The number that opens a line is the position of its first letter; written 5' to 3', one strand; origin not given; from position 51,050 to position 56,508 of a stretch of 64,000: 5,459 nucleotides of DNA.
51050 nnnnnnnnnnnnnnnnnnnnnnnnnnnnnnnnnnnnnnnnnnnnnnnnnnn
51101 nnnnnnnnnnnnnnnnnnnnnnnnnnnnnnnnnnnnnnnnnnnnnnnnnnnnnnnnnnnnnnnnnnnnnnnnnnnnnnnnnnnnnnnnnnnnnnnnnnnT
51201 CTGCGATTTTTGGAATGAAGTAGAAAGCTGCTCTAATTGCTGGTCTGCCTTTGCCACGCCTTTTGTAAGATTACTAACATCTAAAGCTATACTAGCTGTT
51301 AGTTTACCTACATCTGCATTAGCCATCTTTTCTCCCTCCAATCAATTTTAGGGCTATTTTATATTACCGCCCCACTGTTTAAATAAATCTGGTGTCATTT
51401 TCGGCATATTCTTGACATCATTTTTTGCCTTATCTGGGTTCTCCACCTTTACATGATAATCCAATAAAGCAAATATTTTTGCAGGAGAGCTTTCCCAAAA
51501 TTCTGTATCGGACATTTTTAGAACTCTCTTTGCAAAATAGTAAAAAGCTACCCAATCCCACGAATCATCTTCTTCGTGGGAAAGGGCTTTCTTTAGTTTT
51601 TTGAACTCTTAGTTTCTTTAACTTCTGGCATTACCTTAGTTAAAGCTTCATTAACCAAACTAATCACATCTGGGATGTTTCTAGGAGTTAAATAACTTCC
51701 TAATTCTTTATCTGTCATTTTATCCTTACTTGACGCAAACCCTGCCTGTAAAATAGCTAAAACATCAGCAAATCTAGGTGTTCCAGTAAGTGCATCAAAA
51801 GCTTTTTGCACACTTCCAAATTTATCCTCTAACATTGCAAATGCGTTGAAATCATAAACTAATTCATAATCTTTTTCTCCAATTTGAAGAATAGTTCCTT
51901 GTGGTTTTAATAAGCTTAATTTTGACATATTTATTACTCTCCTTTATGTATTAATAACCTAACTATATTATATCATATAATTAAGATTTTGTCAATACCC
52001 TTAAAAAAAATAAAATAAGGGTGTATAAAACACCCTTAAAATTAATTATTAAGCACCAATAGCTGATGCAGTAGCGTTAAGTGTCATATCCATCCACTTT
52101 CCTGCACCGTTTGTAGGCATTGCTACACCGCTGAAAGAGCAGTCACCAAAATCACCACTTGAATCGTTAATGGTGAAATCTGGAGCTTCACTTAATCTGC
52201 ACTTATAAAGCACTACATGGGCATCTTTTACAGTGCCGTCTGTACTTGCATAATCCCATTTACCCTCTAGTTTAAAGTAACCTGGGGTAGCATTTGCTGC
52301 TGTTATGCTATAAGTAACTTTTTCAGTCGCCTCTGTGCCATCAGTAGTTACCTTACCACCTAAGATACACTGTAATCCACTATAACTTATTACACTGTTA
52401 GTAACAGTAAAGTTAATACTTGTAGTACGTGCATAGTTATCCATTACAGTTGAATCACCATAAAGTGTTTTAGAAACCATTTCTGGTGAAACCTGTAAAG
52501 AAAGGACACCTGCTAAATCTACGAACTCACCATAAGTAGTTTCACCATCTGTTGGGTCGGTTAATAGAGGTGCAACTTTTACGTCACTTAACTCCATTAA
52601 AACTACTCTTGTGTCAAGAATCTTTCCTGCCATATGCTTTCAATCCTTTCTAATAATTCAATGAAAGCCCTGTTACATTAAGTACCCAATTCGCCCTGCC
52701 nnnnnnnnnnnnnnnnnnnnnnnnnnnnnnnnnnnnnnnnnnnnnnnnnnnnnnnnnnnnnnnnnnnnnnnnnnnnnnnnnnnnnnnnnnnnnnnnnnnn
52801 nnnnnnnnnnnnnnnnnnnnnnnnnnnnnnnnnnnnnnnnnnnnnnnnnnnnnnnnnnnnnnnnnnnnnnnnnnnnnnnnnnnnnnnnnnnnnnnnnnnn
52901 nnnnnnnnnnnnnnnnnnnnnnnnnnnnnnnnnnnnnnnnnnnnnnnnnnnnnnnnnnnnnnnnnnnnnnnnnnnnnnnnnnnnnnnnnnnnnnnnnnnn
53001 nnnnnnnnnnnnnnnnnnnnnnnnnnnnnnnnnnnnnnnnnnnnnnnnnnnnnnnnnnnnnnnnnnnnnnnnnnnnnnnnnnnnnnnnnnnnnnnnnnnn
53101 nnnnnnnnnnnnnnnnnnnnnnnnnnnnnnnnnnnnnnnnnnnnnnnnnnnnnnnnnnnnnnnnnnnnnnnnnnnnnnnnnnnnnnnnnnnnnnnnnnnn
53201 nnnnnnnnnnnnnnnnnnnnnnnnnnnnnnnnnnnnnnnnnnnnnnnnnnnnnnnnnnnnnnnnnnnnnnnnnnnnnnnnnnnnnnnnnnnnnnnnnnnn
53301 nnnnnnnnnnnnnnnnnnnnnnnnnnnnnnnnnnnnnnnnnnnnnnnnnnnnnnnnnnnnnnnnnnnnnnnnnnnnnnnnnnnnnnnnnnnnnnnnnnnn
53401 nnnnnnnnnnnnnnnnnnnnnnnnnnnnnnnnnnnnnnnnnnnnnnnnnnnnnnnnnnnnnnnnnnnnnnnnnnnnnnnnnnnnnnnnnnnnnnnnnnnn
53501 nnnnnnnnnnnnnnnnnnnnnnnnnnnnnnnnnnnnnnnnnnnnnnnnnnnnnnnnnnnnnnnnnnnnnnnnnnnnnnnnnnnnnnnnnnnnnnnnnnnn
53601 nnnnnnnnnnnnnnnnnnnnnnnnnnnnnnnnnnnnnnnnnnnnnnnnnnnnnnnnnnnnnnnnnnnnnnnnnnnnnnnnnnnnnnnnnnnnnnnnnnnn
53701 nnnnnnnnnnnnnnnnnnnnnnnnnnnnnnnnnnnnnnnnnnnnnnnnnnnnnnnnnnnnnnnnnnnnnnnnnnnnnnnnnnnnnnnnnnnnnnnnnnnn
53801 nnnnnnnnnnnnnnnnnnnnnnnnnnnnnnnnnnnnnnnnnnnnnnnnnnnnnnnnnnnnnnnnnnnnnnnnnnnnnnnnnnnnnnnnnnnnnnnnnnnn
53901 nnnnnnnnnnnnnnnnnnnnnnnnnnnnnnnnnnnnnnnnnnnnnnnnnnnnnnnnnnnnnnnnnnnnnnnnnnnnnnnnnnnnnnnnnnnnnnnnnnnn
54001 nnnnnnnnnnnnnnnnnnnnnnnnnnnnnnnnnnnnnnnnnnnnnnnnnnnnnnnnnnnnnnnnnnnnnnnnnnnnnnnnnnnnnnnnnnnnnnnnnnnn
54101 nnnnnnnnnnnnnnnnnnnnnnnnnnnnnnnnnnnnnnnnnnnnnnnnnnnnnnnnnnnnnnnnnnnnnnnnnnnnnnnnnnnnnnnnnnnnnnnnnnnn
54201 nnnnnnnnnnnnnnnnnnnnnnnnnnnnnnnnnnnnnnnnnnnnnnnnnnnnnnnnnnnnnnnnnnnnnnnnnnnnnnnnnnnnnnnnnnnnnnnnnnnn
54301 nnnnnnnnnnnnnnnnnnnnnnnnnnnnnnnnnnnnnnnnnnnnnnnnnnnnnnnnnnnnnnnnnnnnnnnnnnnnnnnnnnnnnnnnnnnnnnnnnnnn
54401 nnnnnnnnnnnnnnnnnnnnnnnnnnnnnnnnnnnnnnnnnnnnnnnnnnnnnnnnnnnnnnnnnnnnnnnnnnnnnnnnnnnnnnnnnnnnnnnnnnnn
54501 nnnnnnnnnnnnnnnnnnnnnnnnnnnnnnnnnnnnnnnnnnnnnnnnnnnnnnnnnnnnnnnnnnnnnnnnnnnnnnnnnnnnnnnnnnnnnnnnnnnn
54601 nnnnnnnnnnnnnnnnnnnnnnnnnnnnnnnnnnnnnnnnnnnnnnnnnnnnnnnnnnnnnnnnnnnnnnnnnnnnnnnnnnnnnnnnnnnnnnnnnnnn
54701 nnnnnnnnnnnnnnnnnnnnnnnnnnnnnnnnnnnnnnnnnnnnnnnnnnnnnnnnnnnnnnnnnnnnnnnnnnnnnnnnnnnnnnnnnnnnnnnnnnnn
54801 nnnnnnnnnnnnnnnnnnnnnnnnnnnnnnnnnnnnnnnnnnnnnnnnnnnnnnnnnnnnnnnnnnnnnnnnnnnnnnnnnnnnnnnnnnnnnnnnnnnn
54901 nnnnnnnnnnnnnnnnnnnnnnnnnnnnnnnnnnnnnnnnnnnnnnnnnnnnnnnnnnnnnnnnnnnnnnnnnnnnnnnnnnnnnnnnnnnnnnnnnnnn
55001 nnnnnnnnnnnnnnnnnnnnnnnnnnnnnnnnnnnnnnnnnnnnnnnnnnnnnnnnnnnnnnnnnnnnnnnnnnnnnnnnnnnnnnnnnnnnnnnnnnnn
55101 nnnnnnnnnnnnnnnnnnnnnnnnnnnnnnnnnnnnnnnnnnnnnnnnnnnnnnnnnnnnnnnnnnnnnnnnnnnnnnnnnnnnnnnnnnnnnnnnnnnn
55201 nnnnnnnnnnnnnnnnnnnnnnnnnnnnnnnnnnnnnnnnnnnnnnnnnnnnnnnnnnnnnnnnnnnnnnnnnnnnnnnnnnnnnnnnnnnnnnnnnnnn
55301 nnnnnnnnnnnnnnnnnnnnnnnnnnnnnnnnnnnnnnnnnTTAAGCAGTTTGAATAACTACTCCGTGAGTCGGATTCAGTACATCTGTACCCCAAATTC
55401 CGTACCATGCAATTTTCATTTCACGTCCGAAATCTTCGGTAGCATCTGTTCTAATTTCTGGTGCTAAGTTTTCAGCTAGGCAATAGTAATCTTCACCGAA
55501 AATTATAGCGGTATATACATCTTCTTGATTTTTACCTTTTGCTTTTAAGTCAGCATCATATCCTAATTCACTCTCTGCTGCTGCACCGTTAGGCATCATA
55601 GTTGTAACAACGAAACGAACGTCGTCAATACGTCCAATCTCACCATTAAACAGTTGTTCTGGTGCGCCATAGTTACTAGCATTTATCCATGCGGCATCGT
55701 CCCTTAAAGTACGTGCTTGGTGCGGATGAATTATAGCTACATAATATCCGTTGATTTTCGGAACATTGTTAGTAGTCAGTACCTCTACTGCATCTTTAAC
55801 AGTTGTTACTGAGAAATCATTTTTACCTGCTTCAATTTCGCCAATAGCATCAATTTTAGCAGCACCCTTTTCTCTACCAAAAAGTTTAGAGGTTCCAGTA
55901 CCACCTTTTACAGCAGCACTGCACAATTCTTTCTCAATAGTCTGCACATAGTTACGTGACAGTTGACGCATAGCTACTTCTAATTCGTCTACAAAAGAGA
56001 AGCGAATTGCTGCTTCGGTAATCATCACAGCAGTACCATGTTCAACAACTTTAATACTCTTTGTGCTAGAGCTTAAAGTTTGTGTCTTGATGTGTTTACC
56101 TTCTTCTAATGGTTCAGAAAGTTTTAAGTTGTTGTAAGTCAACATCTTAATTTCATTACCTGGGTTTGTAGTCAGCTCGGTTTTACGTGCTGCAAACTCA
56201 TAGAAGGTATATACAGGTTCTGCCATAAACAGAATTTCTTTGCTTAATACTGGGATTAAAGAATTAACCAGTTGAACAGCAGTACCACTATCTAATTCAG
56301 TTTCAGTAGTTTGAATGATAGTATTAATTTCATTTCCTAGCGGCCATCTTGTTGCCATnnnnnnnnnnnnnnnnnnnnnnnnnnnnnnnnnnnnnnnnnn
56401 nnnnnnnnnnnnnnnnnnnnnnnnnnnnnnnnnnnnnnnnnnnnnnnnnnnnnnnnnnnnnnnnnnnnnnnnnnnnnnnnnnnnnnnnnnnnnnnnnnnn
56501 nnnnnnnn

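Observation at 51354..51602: Candidate -1 programmed frameshift site (A AAA AAC) at the end of the tail assembly chaperone, with 78-codon extension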

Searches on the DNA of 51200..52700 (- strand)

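Call 9: search_dna_similar(query=window:51200-52700:-, collection=phages, mode=distant, max_rows=30)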
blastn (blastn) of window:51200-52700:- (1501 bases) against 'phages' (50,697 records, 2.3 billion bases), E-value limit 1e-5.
No match.
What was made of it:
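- Tried and rejected: DNA similarity to cultured phages: blastn of 51200..52700 against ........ found nothing (call 9).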

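Call 72: search_rna_families(source=window, start=51300, end=51750, threshold=evalue, max_evalue=1)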
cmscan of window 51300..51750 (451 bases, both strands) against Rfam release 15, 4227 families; matches with E-value up to 1: 0.
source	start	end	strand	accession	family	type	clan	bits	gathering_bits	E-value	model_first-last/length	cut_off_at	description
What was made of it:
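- On Rfam frameshift elements: No Rfam match at E <= 1 in 51300..51750 (call 72).
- Tried and rejected: Rfam: no hit (call 72).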

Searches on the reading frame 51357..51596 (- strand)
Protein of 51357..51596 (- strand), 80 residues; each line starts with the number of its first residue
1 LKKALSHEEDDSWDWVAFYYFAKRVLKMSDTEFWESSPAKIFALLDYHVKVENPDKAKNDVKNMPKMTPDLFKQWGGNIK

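Call 7: search_protein_families(library=pfam, proteins=[window:51357-51596:-], max_evalue=1)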
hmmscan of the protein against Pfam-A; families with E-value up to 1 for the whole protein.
seq(80 aa): 1 family
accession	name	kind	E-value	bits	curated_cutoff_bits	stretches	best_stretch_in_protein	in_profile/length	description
PF09550.16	Phage_TAC_6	-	0.18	12.7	23.4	1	14-48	2-36/58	Phage tail assembly chaperone protein, TAC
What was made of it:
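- On Pfam PF09550 Phage_TAC_6: The window's T scores 12.7 bits, E 0.18 (call 7).
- Its T scores E 0.18 (call 7).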

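Call 8: search_protein_families(library=phrogs, proteins=[window:51357-51596:-], max_evalue=1)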
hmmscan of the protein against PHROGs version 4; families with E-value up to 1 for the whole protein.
seq(80 aa): 2 families
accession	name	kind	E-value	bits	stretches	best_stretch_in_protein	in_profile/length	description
phrog_10988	-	unknown function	0.00028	21.8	1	12-63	4-55/72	-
phrog_8856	-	unknown function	0.027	15.4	1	20-60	2-42/60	-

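Call 38: search_protein_families(library=pfam, alignment_id=A3, max_evalue=1)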
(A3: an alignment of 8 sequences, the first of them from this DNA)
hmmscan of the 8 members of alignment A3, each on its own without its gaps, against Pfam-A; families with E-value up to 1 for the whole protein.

A. member 1, seq(80 aa): 1 family
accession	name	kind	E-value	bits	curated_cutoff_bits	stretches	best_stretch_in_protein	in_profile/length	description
PF09550.16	Phage_TAC_6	-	0.18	12.7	23.4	1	14-48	2-36/58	Phage tail assembly chaperone protein, TAC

B. families by the number of members that match (of 8 scanned): 2 families
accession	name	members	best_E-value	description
PF09550.16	Phage_TAC_6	7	0.00058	Phage tail assembly chaperone protein, TAC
PF00439.30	Bromodomain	1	0.066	Bromodomain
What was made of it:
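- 51354..51596 (-): T: the -1-frame extension of 80 codons (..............QWGGNIK) plus TAG stop. The predicted GT fusion is 191 aa. Seven of 8 T sequences match Pfam Phage_TAC_6, best E 5.8e-4 (call 38).
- On Pfam PF09550 Phage_TAC_6: Seven of 8 T sequences match at E <= 1, best 5.8e-4 (call 38).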

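Call 48: find_homologous_proteins(query=A3, max_evalue=0.001)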
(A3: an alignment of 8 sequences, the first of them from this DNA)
Query A3 (8 sequences) (80 aa, profile of the alignment): 37 proteins with E <= 0.001 among 2598 candidates.
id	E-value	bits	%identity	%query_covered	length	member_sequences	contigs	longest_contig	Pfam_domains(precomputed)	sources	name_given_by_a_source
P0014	6.1e-25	105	67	76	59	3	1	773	-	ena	-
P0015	5.0e-23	99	73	63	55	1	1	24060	-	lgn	-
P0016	1.0e-21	95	87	66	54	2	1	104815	-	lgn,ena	-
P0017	1.4e-20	91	98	66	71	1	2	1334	-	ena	-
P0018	1.8e-20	91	70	65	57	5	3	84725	-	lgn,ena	-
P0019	1.8e-20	91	70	66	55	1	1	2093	-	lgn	-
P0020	4.8e-20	90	66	65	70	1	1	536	-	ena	-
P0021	5.1e-20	89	57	66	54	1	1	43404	-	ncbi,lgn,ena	-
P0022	1.1e-19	88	70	65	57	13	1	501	-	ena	-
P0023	1.2e-19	88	96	66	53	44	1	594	-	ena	-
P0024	3.5e-19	87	62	65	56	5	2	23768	-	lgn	-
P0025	5.4e-19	86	68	66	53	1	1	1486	-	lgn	-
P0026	1.6e-18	85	63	63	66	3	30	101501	-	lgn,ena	-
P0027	1.9e-18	84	68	66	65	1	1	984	-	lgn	-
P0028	2.2e-18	84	64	65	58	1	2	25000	-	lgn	-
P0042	8.0e-16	76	59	66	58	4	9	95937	-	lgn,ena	-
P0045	1.3e-13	69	59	61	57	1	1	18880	-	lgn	-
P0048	1.7e-9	56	46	66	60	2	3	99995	-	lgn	-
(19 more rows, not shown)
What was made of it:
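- All 37 database homologues of T are unnamed ORFs of 46-109 aa (call 48).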

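Call 49: find_encoding_contigs(protein=P0048, flank=2500, max_places=2)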
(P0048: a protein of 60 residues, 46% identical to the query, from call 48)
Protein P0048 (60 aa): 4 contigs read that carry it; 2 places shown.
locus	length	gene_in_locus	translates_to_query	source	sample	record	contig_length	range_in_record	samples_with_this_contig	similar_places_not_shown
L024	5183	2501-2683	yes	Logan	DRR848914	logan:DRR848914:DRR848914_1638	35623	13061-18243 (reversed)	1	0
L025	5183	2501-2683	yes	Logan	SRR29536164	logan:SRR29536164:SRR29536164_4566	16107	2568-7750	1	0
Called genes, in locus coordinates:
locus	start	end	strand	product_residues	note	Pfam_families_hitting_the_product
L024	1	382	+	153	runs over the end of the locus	-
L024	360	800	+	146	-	-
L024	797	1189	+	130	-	PF12691:Phage_tail_terminator_6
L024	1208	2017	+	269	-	PF07523:Big_3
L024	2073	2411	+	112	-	PF12363:Phage_TAC_12 (weak)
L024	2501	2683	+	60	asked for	-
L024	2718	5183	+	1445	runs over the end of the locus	-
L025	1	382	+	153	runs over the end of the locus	-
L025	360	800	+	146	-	-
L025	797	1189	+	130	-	PF12691:Phage_tail_terminator_6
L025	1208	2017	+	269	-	PF07523:Big_3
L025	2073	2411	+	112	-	PF12363:Phage_TAC_12 (weak)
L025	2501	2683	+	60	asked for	-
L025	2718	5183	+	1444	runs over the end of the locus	-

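Call 50: find_encoding_contigs(protein=P0045, flank=2500, max_places=1)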
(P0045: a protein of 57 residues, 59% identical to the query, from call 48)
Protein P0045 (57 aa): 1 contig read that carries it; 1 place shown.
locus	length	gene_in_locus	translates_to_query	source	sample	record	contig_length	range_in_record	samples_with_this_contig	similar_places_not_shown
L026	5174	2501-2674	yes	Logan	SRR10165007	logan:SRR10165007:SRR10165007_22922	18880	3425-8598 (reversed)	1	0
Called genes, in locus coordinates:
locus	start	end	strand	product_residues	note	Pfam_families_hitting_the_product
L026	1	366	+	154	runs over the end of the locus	-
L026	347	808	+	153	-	-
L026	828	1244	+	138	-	PF12691:Phage_tail_terminator_6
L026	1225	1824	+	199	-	-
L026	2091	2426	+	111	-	-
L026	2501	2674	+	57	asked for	-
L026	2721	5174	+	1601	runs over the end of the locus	-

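Call 51: find_encoding_contigs(protein=P0042, flank=2500, max_places=1)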
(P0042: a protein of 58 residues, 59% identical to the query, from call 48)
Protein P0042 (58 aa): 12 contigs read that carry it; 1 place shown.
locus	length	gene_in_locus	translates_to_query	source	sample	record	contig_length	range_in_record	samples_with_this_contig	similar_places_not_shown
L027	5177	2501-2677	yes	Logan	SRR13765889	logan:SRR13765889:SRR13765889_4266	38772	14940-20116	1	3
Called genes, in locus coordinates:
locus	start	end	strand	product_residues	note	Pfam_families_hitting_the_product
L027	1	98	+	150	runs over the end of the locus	-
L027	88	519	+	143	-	-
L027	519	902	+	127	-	PF12691:Phage_tail_terminator_6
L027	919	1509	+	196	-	-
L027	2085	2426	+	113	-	-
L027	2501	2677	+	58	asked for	-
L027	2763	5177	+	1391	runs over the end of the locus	-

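Call 52: find_encoding_contigs(protein=P0026, flank=2500, max_places=1)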
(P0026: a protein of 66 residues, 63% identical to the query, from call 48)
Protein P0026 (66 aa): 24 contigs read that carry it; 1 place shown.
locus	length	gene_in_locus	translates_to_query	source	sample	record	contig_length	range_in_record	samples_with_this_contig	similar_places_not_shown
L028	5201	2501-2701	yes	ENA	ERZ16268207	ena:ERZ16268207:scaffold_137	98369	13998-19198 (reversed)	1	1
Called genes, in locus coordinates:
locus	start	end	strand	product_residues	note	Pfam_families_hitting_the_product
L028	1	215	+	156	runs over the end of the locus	-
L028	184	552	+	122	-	-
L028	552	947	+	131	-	PF12691:Phage_tail_terminator_6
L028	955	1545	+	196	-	-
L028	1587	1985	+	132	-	-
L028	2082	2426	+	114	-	-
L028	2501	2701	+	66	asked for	-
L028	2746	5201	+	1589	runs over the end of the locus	-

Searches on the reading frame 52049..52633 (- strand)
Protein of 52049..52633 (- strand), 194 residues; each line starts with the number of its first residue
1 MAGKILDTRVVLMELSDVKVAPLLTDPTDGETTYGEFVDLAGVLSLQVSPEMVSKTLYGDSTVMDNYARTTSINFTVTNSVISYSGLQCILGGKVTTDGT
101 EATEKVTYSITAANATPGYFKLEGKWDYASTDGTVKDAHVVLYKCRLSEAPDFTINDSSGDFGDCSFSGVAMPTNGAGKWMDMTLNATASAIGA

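Call 7: search_protein_families(library=pfam, proteins=[window:52049-52633:-], max_evalue=1)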
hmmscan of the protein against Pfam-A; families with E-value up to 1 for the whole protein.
window:52049-52633:- (194 aa): 1 family
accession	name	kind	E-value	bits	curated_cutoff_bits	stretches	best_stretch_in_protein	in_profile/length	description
PF24032.1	YQBQ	-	0.11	12.2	27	1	37-82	138-183/294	YQBQ-like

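Call 8: search_protein_families(library=phrogs, proteins=[window:52049-52633:-], max_evalue=1)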
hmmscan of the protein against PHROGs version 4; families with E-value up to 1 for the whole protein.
window:52049-52633:- (194 aa): 4 families
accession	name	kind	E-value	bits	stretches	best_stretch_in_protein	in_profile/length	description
phrog_4971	-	tail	8.5e-20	72.2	1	14-193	12-184/283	major tail protein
phrog_88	-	tail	1.6e-09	38.5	1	14-181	26-183/291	major tail protein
phrog_2729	-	head and packaging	7.9e-05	23.1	1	105-156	167-218/252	virion structural protein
phrog_36983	-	unknown function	0.09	14.4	1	72-108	24-60/79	-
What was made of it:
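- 52049..52633 (-): Major tail (tube) protein gene, upstream neighbour of the chaperone. PHROG 4971 'major tail protein', E 8.5e-20 (call 8).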

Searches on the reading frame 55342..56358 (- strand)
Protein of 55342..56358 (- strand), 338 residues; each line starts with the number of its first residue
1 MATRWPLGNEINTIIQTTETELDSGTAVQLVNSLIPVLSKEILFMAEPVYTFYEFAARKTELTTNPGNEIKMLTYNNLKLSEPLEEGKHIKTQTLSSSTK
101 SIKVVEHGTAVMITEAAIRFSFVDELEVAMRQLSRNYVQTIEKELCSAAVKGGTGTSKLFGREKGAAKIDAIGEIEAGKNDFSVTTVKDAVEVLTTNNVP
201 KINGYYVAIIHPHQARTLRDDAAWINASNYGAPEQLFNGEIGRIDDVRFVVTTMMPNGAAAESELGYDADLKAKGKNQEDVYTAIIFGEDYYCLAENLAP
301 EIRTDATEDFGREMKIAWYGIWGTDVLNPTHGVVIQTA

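Call 62: search_dna_similar(query=window:55342-56358:-, collection=phages, mode=protein, max_rows=12, max_evalue=0.001)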
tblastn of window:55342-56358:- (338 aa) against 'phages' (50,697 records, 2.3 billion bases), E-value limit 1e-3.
Records with a match: 81; places in all: 81; records where one place covers at least 80% of the query: 68.
Best place of each record, by identity: <60% 81.
By first word of the organism name: Streptomyces 35; Vibrio 27; Bacteriophage 11; Escherichia 4; Bacillus 2; Bacteroides 1; Stenotrophomonas 1.
By host as written in the record: - 32; Streptomyces griseus ATCC 10137 10; Streptomyces scabiei RL-34 7; Streptomyces lividans JI 1326 6; Vibrio crassostreae 6; Streptomyces viridochromogenes DSM40736 4; Escherichia coli 4; Bacillus cereus 2; and 7 more.
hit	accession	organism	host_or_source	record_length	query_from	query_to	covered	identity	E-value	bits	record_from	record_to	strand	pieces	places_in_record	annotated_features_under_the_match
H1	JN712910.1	Bacillus phage BCD7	Bacillus cereus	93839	23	338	93%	51.6%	3e-88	294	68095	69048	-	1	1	hypothetical protein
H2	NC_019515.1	Bacillus phage BCD7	Bacillus cereus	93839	23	338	93%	51.6%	3e-88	294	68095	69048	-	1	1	major head protein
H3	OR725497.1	Streptomyces phage LuckySocke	Streptomyces lividans JI 1326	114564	24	327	90%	37.1%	1e-53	195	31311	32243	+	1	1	78: major capsid protein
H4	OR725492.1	Streptomyces phage Alone3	Streptomyces lividans JI 1326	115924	24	327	90%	37.1%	1e-53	195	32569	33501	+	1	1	80: major capsid protein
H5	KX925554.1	Streptomyces phage BRock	Streptomyces sp. 5a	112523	24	327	90%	36.8%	6e-54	196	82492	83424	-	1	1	major capsid protein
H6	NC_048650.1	Streptomyces phage BRock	Streptomyces sp. 5a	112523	24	327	90%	36.8%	6e-54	196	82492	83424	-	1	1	major head protein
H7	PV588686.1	Streptomyces phage pSt2308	Streptomyces turgidiscabies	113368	24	323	89%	37.3%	1e-53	195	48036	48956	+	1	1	major capsid protein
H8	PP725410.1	Streptomyces phage GiJojo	Streptomyces mirabilis NRRL B-2400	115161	24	323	89%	36.9%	6e-53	193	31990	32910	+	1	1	71: major capsid protein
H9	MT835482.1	Bacteriophage sp.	human fecal samples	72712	23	327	90%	35.5%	6e-47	176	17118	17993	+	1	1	record has no annotation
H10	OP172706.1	Bacteroides phage BS162P1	Bacteroides salyersiae BSC162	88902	39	327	86%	36.6%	9e-48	178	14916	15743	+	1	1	hypothetical protein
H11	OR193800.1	Streptomyces phage Kumquat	Streptomyces lividans JI 1326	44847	41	323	84%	25.5%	1e-10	69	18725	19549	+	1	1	36: major capsid protein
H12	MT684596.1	Streptomyces phage Zeigle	Streptomyces viridochromogenes DSM40736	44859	41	323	84%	25.5%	1e-10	69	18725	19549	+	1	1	36: major capsid protein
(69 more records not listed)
